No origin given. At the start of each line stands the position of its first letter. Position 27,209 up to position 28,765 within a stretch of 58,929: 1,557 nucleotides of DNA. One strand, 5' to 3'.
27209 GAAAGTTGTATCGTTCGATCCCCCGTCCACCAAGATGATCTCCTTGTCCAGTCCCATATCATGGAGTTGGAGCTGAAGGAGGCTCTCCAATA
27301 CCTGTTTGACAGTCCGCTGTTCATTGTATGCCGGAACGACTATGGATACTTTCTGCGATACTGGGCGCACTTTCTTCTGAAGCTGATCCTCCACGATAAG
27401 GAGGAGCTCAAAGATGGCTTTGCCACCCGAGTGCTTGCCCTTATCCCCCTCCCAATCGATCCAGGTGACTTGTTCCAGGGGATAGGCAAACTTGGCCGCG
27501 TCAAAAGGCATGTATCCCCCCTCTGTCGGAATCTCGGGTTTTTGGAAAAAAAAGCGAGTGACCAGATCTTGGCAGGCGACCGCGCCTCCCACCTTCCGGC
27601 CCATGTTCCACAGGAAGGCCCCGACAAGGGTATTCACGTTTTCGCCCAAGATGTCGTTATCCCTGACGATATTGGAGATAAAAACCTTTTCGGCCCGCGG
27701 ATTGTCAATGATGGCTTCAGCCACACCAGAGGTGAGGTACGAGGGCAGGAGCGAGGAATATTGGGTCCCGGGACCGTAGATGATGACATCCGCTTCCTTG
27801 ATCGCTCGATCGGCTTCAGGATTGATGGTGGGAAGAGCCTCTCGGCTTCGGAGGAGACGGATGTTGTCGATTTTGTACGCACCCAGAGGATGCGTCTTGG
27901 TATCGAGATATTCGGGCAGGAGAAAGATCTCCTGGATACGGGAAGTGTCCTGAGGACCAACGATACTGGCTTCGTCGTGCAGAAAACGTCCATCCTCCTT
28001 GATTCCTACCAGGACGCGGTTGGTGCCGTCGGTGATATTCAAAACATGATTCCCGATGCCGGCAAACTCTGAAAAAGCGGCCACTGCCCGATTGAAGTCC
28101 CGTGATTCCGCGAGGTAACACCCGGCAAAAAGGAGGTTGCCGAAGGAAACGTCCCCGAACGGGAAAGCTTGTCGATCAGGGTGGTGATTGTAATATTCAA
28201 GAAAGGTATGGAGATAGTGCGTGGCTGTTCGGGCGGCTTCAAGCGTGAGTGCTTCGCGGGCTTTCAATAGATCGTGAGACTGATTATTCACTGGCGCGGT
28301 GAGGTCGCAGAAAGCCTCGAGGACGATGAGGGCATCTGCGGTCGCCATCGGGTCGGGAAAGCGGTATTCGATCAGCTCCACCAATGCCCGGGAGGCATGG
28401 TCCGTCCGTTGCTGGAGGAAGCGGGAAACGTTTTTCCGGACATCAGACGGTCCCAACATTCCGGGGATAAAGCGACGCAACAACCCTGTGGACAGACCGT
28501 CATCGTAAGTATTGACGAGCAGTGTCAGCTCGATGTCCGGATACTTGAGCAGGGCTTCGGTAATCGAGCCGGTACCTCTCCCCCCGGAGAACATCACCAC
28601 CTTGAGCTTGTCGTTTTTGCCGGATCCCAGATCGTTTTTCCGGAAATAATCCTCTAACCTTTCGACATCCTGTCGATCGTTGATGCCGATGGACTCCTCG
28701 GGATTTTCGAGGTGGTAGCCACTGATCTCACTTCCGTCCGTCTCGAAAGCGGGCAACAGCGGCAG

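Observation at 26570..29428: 952-aa triple fusion: nucleotidyltransferase + CofD/YvcK-like phosphotransferase-fold domain + polyprenyl-phosphate-type GT2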

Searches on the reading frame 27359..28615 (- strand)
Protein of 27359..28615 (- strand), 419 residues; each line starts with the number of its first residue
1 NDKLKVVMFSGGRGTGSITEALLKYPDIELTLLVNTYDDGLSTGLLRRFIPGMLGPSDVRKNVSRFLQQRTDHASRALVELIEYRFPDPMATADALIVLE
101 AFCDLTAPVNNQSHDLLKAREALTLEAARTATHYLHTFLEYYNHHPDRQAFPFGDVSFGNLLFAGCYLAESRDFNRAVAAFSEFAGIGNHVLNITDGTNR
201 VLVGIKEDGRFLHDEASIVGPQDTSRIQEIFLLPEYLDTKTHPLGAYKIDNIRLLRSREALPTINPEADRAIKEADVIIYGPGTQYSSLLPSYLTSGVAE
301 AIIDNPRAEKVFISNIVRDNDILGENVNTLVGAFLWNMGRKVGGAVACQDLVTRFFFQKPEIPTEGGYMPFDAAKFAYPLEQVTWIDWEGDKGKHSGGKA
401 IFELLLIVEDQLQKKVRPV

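Call 25: search_solved_structures(query=A2, max_evalue=1, show_alignments=5)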
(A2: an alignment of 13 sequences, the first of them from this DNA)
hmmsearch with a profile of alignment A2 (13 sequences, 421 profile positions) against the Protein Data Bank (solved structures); distinct sequences matched with E-value up to 1: 9.
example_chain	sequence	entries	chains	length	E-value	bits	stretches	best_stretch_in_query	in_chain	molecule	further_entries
2ppv_A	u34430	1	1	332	8e-26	94.1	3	2-88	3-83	Uncharacterized protein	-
2hzb_A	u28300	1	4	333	6.2e-25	91.2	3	268-320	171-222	Hypothetical UPF0052 protein BH3568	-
2o2z_A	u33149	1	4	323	1.5e-24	89.9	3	268-320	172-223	hypothetical protein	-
2q7x_A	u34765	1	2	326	7.4e-19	71.2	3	260-413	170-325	UPF0052 protein SP_1565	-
2p0y_A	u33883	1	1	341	1e-16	64.2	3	258-413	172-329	Hypothetical protein lp_0780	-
7jh5_A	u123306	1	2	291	0.37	12.9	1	222-332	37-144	Co-LOCKR: de novo designed protein switch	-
7cbc_A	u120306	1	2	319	0.49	12.5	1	222-332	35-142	De novo designed switch protein caging a hemagglutinin binder (sCageHA267_1S)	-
5wqf_A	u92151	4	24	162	0.75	11.9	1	285-376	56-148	Isomerase trt14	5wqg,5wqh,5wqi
9otb_A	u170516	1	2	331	1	11.5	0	49-94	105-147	Dioxygenase swnH2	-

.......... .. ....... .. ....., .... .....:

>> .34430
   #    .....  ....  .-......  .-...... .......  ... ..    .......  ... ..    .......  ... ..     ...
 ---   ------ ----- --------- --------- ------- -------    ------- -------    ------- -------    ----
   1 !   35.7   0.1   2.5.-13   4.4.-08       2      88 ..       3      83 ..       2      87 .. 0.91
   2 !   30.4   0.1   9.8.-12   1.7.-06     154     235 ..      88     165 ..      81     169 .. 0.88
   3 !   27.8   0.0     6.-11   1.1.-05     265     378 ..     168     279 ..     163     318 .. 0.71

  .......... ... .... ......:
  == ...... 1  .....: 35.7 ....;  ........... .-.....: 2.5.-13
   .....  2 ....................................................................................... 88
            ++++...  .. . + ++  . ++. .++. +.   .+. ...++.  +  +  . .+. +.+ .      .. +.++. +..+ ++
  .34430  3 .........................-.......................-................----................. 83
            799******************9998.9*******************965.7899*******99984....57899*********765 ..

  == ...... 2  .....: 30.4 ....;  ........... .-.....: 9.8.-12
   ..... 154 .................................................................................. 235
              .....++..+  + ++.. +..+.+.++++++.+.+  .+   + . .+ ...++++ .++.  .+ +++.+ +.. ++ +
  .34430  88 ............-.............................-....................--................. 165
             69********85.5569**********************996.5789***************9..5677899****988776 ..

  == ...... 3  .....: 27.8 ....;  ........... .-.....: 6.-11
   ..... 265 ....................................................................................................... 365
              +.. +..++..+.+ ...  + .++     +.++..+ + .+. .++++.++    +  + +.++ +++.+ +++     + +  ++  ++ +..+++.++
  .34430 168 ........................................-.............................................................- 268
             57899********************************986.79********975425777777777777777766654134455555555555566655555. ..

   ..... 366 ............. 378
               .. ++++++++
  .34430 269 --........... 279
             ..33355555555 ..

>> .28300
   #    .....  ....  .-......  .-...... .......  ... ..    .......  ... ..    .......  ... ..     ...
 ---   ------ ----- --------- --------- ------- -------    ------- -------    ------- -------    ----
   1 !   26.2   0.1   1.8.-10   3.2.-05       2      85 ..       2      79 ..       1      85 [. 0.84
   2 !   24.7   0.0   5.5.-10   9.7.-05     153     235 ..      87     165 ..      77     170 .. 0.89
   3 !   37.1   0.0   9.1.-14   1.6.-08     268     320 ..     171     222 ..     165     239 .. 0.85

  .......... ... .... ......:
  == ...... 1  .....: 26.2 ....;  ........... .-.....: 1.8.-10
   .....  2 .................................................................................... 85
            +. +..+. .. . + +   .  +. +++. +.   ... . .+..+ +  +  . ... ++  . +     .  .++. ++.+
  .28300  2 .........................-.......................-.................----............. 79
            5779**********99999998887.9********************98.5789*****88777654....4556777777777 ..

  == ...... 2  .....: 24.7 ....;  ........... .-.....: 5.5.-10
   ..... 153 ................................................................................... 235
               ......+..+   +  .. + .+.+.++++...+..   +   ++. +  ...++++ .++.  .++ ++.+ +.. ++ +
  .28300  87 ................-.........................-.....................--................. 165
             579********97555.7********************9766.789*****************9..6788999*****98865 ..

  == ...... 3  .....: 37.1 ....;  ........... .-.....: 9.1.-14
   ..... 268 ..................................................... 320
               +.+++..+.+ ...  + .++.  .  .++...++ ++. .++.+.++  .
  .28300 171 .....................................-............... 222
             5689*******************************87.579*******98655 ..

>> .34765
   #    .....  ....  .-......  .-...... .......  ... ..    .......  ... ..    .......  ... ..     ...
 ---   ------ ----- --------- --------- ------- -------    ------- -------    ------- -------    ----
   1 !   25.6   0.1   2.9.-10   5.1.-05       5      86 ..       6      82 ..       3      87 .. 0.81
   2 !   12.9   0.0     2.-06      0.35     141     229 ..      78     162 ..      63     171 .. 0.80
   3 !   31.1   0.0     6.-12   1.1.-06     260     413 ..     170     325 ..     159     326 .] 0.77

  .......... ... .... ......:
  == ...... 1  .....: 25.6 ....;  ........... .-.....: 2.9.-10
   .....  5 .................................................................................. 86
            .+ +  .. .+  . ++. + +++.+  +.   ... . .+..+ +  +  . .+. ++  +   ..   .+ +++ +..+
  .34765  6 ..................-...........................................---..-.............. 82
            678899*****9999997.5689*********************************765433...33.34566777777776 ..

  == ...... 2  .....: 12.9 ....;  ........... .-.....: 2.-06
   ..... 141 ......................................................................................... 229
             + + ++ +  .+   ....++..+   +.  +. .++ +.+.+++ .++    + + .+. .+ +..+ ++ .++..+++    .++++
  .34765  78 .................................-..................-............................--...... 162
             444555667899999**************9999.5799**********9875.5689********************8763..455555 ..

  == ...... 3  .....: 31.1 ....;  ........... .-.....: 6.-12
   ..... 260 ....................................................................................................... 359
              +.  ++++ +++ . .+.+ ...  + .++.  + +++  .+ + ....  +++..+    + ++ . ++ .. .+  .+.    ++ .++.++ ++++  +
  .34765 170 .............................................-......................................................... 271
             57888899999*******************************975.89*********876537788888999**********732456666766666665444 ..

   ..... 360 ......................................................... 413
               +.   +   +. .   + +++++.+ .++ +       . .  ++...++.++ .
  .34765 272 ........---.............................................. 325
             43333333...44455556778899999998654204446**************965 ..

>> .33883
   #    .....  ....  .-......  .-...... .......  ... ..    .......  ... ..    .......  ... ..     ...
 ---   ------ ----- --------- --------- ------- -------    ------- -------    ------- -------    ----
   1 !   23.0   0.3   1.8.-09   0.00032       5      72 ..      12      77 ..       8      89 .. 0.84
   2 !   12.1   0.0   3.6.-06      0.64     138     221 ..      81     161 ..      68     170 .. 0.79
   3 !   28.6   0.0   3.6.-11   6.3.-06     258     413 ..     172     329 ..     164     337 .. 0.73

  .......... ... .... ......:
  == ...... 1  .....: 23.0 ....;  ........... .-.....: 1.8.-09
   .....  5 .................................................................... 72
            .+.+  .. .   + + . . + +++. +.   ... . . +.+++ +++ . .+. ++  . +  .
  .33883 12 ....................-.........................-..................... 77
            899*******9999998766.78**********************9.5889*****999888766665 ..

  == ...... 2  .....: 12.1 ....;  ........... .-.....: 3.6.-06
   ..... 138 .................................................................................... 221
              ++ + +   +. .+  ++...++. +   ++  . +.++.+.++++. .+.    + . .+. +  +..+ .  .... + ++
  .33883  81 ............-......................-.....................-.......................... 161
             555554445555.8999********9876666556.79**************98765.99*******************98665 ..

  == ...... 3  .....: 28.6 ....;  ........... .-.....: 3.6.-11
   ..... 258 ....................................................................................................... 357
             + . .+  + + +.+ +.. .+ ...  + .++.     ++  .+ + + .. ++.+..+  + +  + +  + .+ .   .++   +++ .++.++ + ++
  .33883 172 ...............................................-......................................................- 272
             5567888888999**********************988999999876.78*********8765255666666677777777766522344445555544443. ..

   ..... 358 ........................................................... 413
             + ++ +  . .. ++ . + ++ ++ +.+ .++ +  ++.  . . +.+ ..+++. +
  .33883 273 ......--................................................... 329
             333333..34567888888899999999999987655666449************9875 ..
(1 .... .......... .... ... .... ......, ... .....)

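Call 50: search_protein_representatives(alignment_id=A2)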
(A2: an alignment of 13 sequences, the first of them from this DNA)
Query: 13 sequences, 421 profile positions. Proteins with E-value up to 0.001 (for the whole library): 4028; up to 1e-10: 2133; up to 1e-30: 570. The best 150 are listed.
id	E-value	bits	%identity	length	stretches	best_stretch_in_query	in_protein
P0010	2.1e-182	623.2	-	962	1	2-420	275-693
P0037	1.7e-179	613.6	-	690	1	2-421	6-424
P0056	5.3e-176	602.1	-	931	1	1-420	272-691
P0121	1.1e-160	551.6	-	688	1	2-420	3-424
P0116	1.1e-159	548.4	-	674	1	4-420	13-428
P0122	2.6e-159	547.1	-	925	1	3-420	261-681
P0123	9.7e-158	541.9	-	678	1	2-419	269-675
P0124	2.3e-156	537.4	-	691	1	3-413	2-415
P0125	2.4e-153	527.4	-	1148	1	1-415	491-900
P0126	1.7e-151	521.4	-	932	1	2-420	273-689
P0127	3.0e-150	517.3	-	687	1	2-419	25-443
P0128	5.6e-148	509.8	-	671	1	2-420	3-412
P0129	1.1e-147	508.8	-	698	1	7-420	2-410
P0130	3.9e-146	503.7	-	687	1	2-417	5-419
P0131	7.7e-146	502.7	-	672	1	2-415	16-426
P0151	4.5e-119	414.6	-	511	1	4-414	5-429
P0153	7.3e-117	407.3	-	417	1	5-411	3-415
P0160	8.3e-109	380.7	-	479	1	3-393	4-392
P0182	8.1e-101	354.4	-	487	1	4-416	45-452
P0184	2.3e-100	353.0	-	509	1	70-408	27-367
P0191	4.4e-99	348.7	-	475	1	8-412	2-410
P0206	2.9e-96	339.4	-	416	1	4-413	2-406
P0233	2.3e-90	320.0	-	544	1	116-414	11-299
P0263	3.2e-81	289.8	-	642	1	4-361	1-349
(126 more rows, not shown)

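Call 51: search_protein_families(library=pfam, proteins=[P0153, P0206, P0160, P0151, P0182, P0184, P0191, P0233, P0263, P0123], max_evalue=0.001)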
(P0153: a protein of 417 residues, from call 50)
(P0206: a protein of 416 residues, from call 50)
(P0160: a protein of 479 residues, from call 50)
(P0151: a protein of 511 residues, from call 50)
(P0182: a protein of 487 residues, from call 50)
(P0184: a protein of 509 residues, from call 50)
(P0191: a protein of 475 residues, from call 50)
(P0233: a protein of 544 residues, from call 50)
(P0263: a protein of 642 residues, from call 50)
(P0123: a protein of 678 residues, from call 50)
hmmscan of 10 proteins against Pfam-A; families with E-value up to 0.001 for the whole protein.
P0153 (417 aa): 1 family
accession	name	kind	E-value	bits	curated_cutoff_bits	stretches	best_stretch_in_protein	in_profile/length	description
PF01933.23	CofD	-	5.4e-23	82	30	1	4-320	1-219/290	2-phospho-L-lactate transferase CofD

P0206 (416 aa): 1 family
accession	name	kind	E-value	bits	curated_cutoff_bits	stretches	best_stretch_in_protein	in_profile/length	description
PF01933.23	CofD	-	8.1e-36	124.1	30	1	4-370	1-278/290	2-phospho-L-lactate transferase CofD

P0160 (479 aa): 1 family
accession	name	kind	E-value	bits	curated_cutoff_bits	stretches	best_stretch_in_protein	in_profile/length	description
PF01933.23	CofD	-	3.6e-23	82.6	30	1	7-339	1-240/290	2-phospho-L-lactate transferase CofD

P0151 (511 aa): 2 families
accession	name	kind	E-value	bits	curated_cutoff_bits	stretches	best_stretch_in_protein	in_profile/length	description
PF01933.23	CofD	-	1.1e-24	87.6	30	1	7-366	1-255/290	2-phospho-L-lactate transferase CofD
PF00535.33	Glycos_transf_2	-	2.3e-10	41.1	23.3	1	442-508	1-67/168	Glycosyl transferase family 2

P0182 (487 aa): 1 family
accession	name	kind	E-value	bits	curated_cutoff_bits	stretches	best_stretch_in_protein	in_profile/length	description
PF01933.23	CofD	-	4.7e-30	105.2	30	1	48-394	2-251/290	2-phospho-L-lactate transferase CofD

P0184 (509 aa): 2 families
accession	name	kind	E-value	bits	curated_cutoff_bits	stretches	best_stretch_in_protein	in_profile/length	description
PF00535.33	Glycos_transf_2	-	9e-22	78.2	23.3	1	385-502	1-118/168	Glycosyl transferase family 2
PF01933.23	CofD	-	2.7e-18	66.6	30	1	110-317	82-252/290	2-phospho-L-lactate transferase CofD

P0191 (475 aa): 1 family
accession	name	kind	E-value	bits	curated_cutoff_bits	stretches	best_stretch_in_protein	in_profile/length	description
PF01933.23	CofD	-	1.7e-18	67.2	30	1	3-360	4-252/290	2-phospho-L-lactate transferase CofD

P0233 (544 aa): 3 families
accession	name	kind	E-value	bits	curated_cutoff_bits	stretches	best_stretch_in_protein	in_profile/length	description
PF00535.33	Glycos_transf_2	-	2.7e-25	89.7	23.3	1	311-438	1-128/168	Glycosyl transferase family 2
PF01933.23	CofD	-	1.7e-14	54.2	30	1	46-254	80-268/290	2-phospho-L-lactate transferase CofD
PF10111.15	Glyco_tranf_2_2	-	1.8e-06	28.1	27.3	1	311-411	1-104/276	Glycosyltransferase like family 2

P0263 (642 aa): 2 families
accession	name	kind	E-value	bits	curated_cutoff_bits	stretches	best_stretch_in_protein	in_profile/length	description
PF01933.23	CofD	-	2.4e-17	63.5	30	1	3-327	1-240/290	2-phospho-L-lactate transferase CofD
PF00535.33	Glycos_transf_2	-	5.6e-15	56.1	23.3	1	410-538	1-129/168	Glycosyl transferase family 2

P0123 (678 aa): 4 families
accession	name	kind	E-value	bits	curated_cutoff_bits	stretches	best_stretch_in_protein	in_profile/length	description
PF01933.23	CofD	-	2.1e-26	93.2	30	1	273-592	1-237/290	2-phospho-L-lactate transferase CofD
PF12804.13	NTP_transf_3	-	7.4e-13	49.4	27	1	25-154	1-123/160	MobA-like NTP transferase domain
PF00483.29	NTP_transferase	-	5.4e-08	33.1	21.2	1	25-145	2-128/245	Nucleotidyl transferase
PF01128.25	IspD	-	3.9e-06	27.2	27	1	25-85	3-65/221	2-C-methyl-D-erythritol 4-phosphate cytidylyltransferase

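Call 56: search_protein_families(library=ncbifam, proteins=[window:27359-28615:-, P0206], max_evalue=1)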
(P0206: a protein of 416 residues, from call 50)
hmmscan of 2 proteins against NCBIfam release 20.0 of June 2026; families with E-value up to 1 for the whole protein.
seq(419 aa): 3 families
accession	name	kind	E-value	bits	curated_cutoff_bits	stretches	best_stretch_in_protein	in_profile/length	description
TIGR01826.1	CofD_related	subfamily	2.9e-27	96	196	3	248-319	149-216/310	uridine diphosphate-N-acetylglucosamine-binding protein YvcK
TIGR04357.1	CofD_rel_GAK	hypoth_equivalog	4.2e-27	95.5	340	1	5-353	3-316/368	GAK system CofD-like protein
TIGR01819.1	F420_cofD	equivalog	0.001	18.2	257.45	1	263-325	177-236/301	2-phospho-L-lactate transferase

P0206 (416 aa): 2 families
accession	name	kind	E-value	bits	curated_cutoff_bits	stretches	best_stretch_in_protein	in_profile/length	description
TIGR04357.1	CofD_rel_GAK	hypoth_equivalog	4.8e-37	128.2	340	1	3-400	3-367/368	GAK system CofD-like protein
TIGR01826.1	CofD_related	subfamily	8.7e-34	117.4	196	3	246-402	153-308/310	uridine diphosphate-N-acetylglucosamine-binding protein YvcK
